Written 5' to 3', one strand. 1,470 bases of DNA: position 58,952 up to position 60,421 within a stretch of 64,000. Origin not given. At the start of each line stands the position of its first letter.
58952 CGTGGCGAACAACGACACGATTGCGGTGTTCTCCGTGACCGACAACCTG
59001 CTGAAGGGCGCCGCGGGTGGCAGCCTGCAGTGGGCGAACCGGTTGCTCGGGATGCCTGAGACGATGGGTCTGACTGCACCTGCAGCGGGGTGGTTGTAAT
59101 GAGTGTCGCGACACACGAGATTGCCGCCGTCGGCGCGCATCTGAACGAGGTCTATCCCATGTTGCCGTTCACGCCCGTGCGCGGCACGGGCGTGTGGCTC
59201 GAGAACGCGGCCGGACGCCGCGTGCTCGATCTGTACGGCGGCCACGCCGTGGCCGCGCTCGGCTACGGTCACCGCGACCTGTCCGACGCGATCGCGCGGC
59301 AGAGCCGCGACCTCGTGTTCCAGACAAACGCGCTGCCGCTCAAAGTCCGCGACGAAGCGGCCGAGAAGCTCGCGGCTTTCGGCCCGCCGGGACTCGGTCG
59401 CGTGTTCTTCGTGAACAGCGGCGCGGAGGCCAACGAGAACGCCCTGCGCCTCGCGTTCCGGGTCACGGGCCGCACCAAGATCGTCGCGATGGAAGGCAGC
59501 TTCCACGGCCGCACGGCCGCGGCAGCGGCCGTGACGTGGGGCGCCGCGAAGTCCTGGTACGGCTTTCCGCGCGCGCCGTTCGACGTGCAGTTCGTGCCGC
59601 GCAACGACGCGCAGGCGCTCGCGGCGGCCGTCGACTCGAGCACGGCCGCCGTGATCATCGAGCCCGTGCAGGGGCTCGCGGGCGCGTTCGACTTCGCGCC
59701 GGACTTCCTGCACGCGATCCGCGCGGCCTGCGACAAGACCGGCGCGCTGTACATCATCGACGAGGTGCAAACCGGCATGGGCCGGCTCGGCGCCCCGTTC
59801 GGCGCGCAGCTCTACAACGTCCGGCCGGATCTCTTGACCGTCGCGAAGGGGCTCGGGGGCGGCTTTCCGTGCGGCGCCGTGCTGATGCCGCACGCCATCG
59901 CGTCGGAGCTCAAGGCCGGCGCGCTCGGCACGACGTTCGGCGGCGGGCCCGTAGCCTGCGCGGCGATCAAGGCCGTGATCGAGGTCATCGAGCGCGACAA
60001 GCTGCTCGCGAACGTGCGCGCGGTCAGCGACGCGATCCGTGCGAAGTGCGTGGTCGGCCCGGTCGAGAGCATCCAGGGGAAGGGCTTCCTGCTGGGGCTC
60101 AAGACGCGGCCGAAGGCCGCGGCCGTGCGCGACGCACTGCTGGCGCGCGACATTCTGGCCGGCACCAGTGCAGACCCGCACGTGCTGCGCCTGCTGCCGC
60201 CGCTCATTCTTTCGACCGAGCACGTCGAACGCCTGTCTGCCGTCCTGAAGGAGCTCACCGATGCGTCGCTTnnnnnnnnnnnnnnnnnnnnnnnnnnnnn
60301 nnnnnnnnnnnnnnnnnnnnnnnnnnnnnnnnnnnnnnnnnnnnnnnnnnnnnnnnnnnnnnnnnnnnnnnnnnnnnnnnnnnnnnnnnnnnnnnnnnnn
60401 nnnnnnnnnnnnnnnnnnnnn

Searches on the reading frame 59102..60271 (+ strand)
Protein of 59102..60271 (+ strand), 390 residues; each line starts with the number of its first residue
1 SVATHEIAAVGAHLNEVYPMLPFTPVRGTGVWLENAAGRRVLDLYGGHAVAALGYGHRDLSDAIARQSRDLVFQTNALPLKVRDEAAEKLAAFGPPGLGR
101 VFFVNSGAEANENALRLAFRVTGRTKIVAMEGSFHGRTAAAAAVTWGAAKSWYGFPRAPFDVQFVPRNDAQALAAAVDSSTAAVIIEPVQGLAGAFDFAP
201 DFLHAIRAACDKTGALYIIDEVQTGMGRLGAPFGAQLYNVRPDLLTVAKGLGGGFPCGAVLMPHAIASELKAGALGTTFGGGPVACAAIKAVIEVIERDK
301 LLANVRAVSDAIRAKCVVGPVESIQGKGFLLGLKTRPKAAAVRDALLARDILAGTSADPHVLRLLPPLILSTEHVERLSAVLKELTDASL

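Call 4: search_protein_families(library=ncbifam, proteins=[window:59102-60271:+])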
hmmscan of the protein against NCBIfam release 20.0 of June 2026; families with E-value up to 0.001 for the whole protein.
window:59102-60271:+ (390 aa): 69 families (the best 25 are shown)
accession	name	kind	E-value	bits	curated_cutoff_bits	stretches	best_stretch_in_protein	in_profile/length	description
NF002874.0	PRK03244.1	equivalog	4.9e-99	331.8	457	1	15-388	19-394/399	acetylornithine transaminase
TIGR00707.1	argD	subfamily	2.8e-94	316.1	410.05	1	16-385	4-379/381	acetylornithine/succinylornithine family transaminase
NF002325.0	PRK01278.1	subfamily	1.1e-90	304.2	372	1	12-385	4-385/395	acetylornithine transaminase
NF002797.0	PRK02936.1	equivalog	3.6e-88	295.9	496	1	13-385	3-376/385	acetylornithine transaminase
NF042418.1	LysJ_Th_th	equivalog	3.4e-81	273.1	700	1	17-383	14-382/386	[LysW]-aminoadipate semialdehyde transaminase LysJ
NF003468.0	PRK05093.1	subfamily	3.4e-80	269.7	522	1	16-377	18-390/405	acetylornithine/succinyldiaminopimelate transaminase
TIGR03246.1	arg_catab_astC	subfamily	3.4e-75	253.5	609.95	1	17-377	13-384/397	acetylornithine/succinylornithine family transaminase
NF045491.1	LysJ_Sulfobales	equivalog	2.2e-73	247.4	700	1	24-383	13-374/386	[LysW]-aminoadipate semialdehyde/glutamate semialdehyde transaminase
NF005993.0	PRK08117.1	subfamily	9.1e-72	242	574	2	179-383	206-424/433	aspartate aminotransferase family protein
NF009047.0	PRK12381.1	subfamily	4.3e-70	236.6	630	1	15-377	15-388/406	bifunctional succinylornithine transaminase/acetylornithine transaminase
NF004426.0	PRK05769.1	equivalog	6.3e-67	226.2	552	2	180-385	221-436/441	acetyl ornithine aminotransferase family protein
NF003273.0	PRK04260.1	equivalog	3.1e-64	216.9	616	1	27-385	17-374/376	acetylornithine transaminase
NF002985.0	PRK03715.1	equivalog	2.3e-61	207.6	568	1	26-387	23-392/395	acetylornithine transaminase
NF003087.0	PRK04013.1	equivalog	2.9e-61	207.6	528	1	26-379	11-351/364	acetylornithine/acetyl-lysine aminotransferase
NF003397.0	PRK04612.1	equivalog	6.4e-59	199.8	735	1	15-376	16-391/408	acetylornithine transaminase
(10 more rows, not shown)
